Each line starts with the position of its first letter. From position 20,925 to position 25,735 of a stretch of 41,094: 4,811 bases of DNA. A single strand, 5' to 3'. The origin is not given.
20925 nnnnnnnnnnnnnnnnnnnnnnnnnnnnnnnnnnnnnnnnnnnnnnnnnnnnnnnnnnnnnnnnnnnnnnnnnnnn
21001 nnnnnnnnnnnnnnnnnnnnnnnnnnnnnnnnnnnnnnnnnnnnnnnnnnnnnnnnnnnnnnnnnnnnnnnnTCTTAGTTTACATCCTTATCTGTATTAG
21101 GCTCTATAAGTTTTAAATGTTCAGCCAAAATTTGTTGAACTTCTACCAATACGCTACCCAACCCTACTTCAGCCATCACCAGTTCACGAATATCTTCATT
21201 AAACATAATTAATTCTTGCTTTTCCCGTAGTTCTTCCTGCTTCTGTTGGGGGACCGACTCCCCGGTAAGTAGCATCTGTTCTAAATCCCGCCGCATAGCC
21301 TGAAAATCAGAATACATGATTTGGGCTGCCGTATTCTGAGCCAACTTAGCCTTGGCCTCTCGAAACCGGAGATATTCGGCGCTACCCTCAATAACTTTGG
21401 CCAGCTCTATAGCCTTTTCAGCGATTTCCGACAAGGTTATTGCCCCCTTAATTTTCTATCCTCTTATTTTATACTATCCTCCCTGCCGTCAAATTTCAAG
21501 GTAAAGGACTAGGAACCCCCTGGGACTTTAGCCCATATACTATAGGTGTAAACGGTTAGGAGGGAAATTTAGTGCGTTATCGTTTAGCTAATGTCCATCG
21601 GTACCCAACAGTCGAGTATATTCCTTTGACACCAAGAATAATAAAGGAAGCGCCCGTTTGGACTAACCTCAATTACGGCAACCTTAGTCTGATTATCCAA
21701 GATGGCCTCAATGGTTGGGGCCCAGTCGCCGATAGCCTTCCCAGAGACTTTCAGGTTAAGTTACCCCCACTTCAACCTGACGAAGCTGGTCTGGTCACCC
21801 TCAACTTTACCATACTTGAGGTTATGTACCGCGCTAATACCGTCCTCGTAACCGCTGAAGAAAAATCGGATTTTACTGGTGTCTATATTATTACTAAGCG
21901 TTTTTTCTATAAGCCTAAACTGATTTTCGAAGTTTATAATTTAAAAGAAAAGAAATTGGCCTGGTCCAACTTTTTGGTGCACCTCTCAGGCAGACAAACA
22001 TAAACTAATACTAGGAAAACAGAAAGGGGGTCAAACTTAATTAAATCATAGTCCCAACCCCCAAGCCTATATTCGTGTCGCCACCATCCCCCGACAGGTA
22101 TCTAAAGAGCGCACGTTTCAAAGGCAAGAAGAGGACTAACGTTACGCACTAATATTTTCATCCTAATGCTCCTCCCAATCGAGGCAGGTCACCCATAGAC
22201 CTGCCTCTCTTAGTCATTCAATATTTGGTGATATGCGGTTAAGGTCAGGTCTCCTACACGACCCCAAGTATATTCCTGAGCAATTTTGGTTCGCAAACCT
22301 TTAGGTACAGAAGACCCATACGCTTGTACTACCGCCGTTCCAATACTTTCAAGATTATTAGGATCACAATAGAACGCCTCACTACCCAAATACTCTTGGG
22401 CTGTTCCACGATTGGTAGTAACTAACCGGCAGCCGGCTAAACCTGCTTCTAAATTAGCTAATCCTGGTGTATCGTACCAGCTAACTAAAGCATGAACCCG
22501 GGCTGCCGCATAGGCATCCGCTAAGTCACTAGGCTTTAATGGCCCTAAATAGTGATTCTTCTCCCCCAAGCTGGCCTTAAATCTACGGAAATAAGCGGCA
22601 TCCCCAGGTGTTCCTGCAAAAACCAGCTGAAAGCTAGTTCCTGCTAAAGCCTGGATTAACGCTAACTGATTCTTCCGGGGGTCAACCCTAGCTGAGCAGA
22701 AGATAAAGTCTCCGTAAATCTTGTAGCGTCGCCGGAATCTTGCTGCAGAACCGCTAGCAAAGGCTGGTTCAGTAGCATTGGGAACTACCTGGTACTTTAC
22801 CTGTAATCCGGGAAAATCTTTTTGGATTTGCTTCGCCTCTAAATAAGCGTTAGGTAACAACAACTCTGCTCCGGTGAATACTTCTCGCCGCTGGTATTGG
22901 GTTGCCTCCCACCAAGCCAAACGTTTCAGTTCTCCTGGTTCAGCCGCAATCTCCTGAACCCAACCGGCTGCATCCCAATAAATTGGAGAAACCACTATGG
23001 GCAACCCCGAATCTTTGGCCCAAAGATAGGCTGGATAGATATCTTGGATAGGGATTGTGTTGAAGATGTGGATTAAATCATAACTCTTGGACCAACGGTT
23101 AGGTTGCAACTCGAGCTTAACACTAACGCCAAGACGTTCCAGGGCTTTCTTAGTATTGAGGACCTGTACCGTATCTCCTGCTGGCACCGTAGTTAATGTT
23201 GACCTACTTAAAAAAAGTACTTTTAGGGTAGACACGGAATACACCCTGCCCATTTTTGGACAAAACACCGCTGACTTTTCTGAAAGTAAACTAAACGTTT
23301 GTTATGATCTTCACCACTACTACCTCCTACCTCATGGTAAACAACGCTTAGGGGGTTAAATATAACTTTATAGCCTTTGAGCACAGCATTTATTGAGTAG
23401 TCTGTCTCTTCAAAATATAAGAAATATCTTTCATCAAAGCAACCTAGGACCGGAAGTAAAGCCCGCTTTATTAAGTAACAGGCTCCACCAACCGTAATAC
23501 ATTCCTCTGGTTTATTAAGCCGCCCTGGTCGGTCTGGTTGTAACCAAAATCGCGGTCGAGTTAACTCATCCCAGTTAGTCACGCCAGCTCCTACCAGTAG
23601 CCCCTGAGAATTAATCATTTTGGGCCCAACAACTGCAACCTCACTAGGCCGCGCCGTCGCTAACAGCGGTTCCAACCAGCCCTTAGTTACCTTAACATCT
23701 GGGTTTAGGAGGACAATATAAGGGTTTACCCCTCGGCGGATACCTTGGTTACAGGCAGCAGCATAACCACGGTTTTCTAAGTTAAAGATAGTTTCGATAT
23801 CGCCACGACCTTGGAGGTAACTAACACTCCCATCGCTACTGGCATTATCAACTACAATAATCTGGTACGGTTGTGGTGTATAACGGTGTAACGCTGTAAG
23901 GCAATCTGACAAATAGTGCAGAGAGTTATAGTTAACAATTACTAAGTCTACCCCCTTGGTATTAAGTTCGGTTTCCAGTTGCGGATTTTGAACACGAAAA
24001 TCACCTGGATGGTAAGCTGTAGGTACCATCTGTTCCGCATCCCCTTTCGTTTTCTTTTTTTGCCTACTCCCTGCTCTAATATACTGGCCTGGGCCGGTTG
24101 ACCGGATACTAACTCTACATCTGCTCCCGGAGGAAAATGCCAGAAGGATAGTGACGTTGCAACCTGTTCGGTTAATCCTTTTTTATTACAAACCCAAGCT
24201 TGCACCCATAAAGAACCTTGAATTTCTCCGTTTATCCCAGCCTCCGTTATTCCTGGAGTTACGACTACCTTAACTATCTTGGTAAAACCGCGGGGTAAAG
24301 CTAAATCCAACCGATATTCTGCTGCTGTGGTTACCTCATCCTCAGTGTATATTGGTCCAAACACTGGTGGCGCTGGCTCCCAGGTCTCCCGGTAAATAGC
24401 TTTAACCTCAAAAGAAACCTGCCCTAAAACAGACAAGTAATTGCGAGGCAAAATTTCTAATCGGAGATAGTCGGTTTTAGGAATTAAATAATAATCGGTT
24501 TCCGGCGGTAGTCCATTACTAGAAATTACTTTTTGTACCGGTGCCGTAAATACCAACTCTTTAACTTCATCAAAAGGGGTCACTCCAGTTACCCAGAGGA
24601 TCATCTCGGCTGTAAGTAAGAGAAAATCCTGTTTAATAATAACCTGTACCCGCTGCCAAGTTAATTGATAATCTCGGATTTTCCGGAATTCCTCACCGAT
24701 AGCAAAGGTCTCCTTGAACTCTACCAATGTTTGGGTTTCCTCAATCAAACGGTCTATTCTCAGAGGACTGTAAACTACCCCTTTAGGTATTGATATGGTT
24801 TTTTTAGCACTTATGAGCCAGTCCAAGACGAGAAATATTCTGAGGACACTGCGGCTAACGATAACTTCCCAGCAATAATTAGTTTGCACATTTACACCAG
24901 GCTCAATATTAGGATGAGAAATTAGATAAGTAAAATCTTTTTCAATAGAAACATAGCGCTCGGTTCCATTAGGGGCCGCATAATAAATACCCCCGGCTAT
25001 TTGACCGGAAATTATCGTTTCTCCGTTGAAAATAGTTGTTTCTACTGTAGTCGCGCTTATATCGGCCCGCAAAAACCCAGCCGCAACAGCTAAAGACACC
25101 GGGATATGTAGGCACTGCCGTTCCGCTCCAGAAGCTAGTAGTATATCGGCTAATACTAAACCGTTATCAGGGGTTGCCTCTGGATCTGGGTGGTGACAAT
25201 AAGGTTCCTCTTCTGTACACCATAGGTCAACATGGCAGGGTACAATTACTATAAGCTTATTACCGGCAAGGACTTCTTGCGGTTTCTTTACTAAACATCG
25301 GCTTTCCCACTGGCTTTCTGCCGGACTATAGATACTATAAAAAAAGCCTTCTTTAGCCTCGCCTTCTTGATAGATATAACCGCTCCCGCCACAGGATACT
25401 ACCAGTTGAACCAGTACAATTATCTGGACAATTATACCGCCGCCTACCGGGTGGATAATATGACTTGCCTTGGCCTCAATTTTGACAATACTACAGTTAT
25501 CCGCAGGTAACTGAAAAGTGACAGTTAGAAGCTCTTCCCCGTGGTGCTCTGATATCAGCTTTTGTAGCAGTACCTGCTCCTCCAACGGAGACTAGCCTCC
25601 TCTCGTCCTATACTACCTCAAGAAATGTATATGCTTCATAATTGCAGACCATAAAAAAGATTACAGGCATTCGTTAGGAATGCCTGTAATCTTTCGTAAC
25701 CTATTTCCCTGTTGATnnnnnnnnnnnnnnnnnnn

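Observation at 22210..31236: Three adjacent multi-repeat (DUF3794/SipL-SPOCS-like) proteins interleaved with four sugar-modifying enzymes: candidate glycosylated spore-surface or other self-assembling structure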

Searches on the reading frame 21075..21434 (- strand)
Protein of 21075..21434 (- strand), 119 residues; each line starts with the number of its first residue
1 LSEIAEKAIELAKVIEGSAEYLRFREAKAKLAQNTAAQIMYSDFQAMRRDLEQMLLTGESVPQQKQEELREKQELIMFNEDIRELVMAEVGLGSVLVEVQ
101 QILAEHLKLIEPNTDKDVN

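Call 16: search_protein_families(library=pfam, proteins=[window:21075-21434:-], max_evalue=0.001)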
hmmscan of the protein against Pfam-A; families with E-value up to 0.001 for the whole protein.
window:21075-21434:- (119 aa): 1 family
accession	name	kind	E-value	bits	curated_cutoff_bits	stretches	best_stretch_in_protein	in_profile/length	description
PF06133.16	Com_YlbF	-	1.3e-17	64.6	23.9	1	4-107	1-104/105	Control of competence regulator ComK, YlbF/YmcA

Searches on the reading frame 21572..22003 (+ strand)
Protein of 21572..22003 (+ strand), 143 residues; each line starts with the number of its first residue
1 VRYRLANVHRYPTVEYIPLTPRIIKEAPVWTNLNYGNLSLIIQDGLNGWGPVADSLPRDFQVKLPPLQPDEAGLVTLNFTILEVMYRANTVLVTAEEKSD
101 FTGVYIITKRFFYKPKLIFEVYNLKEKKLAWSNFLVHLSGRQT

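Call 16: search_protein_families(library=pfam, proteins=[window:21572-22003:+], max_evalue=0.001)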
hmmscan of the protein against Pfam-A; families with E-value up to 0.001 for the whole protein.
window:21572-22003:+ (143 aa): 0 families

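Call 41: search_protein_families(library=ncbifam, proteins=[window:21572-22003:+], max_evalue=0.001)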
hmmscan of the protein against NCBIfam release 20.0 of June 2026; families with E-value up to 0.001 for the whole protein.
window:21572-22003:+ (143 aa): 0 families

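Call 66: find_homologous_proteins(query=window:21572-22003:+, max_evalue=0.001)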
Query window:21572-22003:+ (143 aa): 5 proteins with E <= 0.001 among 13 candidates.
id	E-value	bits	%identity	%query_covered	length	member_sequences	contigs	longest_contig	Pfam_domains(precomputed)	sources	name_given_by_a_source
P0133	3.0e-91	321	100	100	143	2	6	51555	-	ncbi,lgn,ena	-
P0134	2.5e-78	279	85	99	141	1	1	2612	-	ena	-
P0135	1.5e-55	205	67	95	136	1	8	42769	-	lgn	-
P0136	1.0e-54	202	65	95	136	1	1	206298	-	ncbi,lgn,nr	ncbi:MAG: hypothetical protein H0Z38_00755 [Firmicutes bacterium]|nr:hypothetical protein [Bacillota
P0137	4.2e-45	171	54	94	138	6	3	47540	-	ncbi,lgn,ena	-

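Call 67: find_encoding_contigs(protein=P0133, flank=3000, max_places=4)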
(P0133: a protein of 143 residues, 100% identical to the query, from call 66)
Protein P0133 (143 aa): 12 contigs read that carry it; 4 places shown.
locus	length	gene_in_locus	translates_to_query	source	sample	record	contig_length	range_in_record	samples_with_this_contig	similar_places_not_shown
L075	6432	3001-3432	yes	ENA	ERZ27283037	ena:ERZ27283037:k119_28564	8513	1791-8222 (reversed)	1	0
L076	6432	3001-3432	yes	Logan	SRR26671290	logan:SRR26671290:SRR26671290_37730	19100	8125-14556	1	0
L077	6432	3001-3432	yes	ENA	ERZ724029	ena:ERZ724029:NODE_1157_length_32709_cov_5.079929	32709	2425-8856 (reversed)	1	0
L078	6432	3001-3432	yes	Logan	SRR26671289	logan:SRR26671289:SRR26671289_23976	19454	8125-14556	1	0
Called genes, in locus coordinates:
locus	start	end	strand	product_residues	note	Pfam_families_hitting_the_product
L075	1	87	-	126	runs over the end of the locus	?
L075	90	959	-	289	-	PF05681:Fumerase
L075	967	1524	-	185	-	PF04011:LemA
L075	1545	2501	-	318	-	PF04536:TPM_phosphatase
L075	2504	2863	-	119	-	PF06133:Com_YlbF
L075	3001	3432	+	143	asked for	-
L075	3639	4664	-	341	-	PF00534:Glycos_transf_1, PF13692:Glyco_trans_1_4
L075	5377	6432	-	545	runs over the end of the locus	-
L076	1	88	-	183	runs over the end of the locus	PF05683:Fumerase_C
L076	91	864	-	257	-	PF05681:Fumerase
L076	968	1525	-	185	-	PF04011:LemA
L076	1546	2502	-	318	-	PF04536:TPM_phosphatase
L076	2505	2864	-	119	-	PF06133:Com_YlbF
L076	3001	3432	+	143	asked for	-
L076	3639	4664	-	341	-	PF00534:Glycos_transf_1, PF13692:Glyco_trans_1_4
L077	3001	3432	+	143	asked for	-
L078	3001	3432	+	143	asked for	-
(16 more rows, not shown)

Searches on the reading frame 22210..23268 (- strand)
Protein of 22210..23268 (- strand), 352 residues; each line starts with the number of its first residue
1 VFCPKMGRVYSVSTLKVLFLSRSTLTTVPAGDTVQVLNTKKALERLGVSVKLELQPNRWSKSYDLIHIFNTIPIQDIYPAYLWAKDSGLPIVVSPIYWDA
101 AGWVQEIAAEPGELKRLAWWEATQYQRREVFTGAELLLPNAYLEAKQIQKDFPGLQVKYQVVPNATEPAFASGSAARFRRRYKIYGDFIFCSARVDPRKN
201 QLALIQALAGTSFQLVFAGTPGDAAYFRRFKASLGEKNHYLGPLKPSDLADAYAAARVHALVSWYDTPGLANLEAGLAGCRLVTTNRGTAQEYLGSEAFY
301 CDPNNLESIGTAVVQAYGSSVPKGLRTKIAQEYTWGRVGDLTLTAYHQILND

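Call 3: search_protein_families(library=pfam, proteins=[window:22210-23268:-], max_evalue=0.01)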
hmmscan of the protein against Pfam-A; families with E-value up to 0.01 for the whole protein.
window:22210-23268:- (352 aa): 2 families
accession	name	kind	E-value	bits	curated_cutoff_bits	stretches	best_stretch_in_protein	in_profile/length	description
PF00534.26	Glycos_transf_1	-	3.5e-12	46.6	26.4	1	188-313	17-152/172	Glycosyl transferases group 1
PF13692.12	Glyco_trans_1_4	-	9e-11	42.6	27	1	189-316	4-139/142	Glycosyl transferases group 1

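Call 41: search_protein_families(library=ncbifam, proteins=[window:22210-23268:-], max_evalue=0.001)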
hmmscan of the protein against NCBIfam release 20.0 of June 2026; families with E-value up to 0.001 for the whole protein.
window:22210-23268:- (352 aa): 6 families
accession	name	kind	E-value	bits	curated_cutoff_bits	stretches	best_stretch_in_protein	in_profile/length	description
TIGR04047.1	MSMEG_0565_glyc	hypoth_equivalog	2.9e-13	49.6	259.85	1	158-347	160-372/373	MSMEG_0565 family glycosyltransferase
NF038229.1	Glyco4_Geo_Pelo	equivalog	7e-07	28.6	400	1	126-258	102-240/338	GPMC system family 4 glycosyltransferase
NF038295.1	EPS_HpsP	equivalog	2.1e-06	27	550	1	60-350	90-388/388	hormogonium polysaccharide biosynthesis glycosyltransferase HpsP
NF041010.1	glycosy_Agl16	equivalog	8.6e-06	24.8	575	0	157-234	156-227/352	glycosylation protein Agl16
NF038255.1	exopoly_VpsD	equivalog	0.00012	21.1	300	1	195-292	212-319/381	VpsD family glycosyltransferase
NF053787.1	GlcN_PG_synth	equivalog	0.0007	18.5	480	1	247-350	253-360/361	N-acetylglucosaminyl phosphatidylglycerol synthase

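Call 59: search_solved_structures(query=window:22210-23235:-, max_evalue=0.001)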
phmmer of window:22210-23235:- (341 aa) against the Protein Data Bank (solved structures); distinct sequences matched with E-value up to 0.001: 0.

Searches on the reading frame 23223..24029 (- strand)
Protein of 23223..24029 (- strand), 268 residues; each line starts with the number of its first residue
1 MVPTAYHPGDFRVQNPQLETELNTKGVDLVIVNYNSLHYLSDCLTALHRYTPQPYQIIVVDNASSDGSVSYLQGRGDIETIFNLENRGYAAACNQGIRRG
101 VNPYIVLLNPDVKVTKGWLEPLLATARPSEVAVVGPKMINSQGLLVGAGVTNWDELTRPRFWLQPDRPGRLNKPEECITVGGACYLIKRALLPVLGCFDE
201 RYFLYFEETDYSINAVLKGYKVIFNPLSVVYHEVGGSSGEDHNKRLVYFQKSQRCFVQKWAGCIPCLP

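Call 3: search_protein_families(library=pfam, proteins=[window:23223-24029:-], max_evalue=0.01)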
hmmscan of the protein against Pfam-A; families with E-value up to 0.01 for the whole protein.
window:23223-24029:- (268 aa): 2 families
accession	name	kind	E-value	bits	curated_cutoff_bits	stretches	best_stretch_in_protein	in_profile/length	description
PF00535.33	Glycos_transf_2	-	2.6e-22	80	23.3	1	29-191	2-163/168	Glycosyl transferase family 2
PF13641.12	Glyco_tranf_2_3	-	8.4e-08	32.9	27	1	27-235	3-214/230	Glycosyltransferase like family 2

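Call 41: search_protein_families(library=ncbifam, proteins=[window:23223-24029:-], max_evalue=0.001)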
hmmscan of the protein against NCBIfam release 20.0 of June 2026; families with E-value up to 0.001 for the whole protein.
window:23223-24029:- (268 aa): 10 families
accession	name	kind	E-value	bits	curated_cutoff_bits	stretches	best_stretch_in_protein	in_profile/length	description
TIGR03965.1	mycofact_glyco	equivalog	5.7e-20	71.6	280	1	13-233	62-281/467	mycofactocin biosynthesis glycosyltransferase MftF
NF041875.1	EPS_EpsD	equivalog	4e-14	52.8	370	1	27-236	1-210/325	exopolysaccharide biosynthesis glycosyltransferase EpsD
TIGR01556.1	rhamnosyltran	subfamily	1.3e-13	50.8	200.55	1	37-238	7-206/281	rhamnosyltransferase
NF007482.0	PRK10073.1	equivalog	1.1e-07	31.2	423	1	24-133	5-117/334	glycosyltransferase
NF047683.1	TeichurnBiosyTuaG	equivalog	2.4e-07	30.7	400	1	27-130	8-115/252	teichuronic acid biosynthesis protein TuaG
TIGR03937.1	PgaC_IcaA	equivalog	5.1e-07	29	422.3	1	22-230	42-248/407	poly-beta-1,6-N-acetyl-D-glucosamine synthase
NF038299.1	EPS_HpsN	equivalog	7.6e-07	28.4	425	1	27-242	3-229/317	hormogonium polysaccharide biosynthesis glycosyltransferase HpsN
TIGR04283.1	glyco_like_mftF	equivalog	3.1e-06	26.9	182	1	30-130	4-101/221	TIGR04283 family arsenosugar biosynthesis glycosyltransferase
NF045692.1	OglycostaseCruG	equivalog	1.7e-05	23.9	600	0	16-73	32-89/386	2'-O-glycosyltransferase CruG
TIGR03111.1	glyc2_xrt_Gpos1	hypoth_equivalog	0.00024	20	363.95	1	24-116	48-146/439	TIGR03111 family XrtG-associated glycosyltransferase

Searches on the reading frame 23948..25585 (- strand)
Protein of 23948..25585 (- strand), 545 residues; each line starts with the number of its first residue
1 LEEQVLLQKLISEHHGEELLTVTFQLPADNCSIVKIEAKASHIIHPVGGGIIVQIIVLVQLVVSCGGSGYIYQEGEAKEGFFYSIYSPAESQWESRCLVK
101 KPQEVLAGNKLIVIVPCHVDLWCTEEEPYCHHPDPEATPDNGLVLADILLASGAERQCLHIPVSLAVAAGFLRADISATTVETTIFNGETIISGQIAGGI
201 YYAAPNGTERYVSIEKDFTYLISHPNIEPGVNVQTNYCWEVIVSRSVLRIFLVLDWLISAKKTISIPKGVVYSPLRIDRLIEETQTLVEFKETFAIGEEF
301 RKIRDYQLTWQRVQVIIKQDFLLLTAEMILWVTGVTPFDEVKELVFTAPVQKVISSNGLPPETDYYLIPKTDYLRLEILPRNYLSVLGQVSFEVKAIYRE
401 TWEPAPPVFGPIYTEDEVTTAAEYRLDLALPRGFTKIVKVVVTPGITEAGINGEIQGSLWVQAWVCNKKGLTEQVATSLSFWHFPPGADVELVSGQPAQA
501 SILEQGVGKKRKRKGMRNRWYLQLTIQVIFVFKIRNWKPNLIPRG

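Call 3: search_protein_families(library=pfam, proteins=[window:23948-25585:-], max_evalue=0.01)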
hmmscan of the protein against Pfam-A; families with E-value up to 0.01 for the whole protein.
window:23948-25585:- (545 aa): 1 family
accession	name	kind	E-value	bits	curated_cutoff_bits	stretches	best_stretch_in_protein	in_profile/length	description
PF12673.12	SipL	-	0.0023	18.6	23.6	0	172-240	6-71/78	SipL, SPOCS domain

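Call 20: find_homologous_proteins(query=window:23948-25585:-, max_evalue=0.001)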
Query window:23948-25585:- (545 aa): 4 proteins with E <= 0.001 among 8000 candidates.
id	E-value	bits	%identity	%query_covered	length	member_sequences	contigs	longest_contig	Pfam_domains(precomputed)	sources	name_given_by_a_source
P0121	0.0e+0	1239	100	100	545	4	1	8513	-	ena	-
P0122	6.9e-275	931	76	99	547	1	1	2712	-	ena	-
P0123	1.5e-134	468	44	92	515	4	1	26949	-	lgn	-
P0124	2.8e-117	411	40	99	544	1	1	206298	-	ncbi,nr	ncbi:MAG: hypothetical protein H0Z38_00740 [Firmicutes bacterium]|nr:hypothetical protein [Bacillota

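Call 38: search_protein_representatives(alignment_id=A2)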
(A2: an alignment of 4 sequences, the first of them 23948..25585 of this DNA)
Query: 4 sequences, 548 profile positions. Proteins with E-value up to 0.001 (for the whole library): 12; up to 1e-10: 4; up to 1e-30: 4. The best 12 are listed.
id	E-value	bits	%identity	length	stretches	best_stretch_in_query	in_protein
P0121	1.0e-298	1007.7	-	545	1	1-546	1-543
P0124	4.8e-280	946.0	-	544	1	2-543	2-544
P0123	2.1e-270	914.2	-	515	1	34-548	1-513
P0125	3.8e-190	649.3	-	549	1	4-544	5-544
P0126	1.4e-08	50.0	-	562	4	150-243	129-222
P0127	7.7e-06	40.9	-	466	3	419-535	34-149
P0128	4.8e-05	38.3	-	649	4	145-236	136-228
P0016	5.1e-05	38.3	-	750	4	133-288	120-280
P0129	6.9e-05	37.8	-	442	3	150-236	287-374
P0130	1.3e-04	36.9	-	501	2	176-335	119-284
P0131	3.6e-04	35.4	-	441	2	143-343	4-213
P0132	5.0e-04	35.0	-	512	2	7-257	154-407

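Call 41: search_protein_families(library=ncbifam, proteins=[window:23948-25585:-], max_evalue=0.001)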
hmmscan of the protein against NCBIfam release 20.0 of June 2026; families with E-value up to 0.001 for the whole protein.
window:23948-25585:- (545 aa): 0 families

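Call 65: predict_structure(alignment_id=A2)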
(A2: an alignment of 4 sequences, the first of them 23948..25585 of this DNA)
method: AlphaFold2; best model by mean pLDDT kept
length: 545 residues; sequences in the alignment: 4
mean_pLDDT: 47.3   pTM: 0.28
mean pLDDT of the five models: 47.3, 46.2, 43.5, 42.0, 38.6
residues with pLDDT >= 90: 0; 70-90: 62; 50-70: 134; < 50: 349
segments of 3 or more residues with pLDDT < 50: 1-26, 30-93, 124-151, 163-166, 260-310, 318-323, 333-367, 371-438, 444-457, 463-488, 506-519, 537-545
pLDDT, mean of each block of 10 residues (from residue 1): 26 31 43 42 34 41 45 39 32 54 63 63 39 27 34 58 54 80 72 82 75 78 68 74 64 68 30 28 33 35 45 50 49 39 36 38 49 40 43 42 29 30 38 42 45 45 43 46 46 54 50 39 61 54 33
secondary structure, 60 per line:
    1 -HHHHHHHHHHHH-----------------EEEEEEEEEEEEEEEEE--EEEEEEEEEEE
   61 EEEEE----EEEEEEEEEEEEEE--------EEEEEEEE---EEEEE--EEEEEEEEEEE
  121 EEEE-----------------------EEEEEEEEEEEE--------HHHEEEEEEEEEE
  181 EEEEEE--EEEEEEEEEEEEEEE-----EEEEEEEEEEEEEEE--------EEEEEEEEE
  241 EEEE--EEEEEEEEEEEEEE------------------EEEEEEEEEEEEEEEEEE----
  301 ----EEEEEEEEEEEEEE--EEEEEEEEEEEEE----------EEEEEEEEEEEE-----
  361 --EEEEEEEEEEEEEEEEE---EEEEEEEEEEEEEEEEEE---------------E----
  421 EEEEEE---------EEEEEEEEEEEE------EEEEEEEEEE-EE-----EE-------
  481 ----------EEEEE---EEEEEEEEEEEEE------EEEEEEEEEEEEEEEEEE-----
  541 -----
elements in order: H2-13 E31-47 E50-65 E70-83 E92-99 E103-107 E110-124 E148-159 E171-186 E189-203 E209-223 E232-244 E247-260 E279-296 E305-318 E321-333 E344-355 E363-379 E383-400 E421-426 E436-447 E454-463 E491-495 E499-511 E518-535
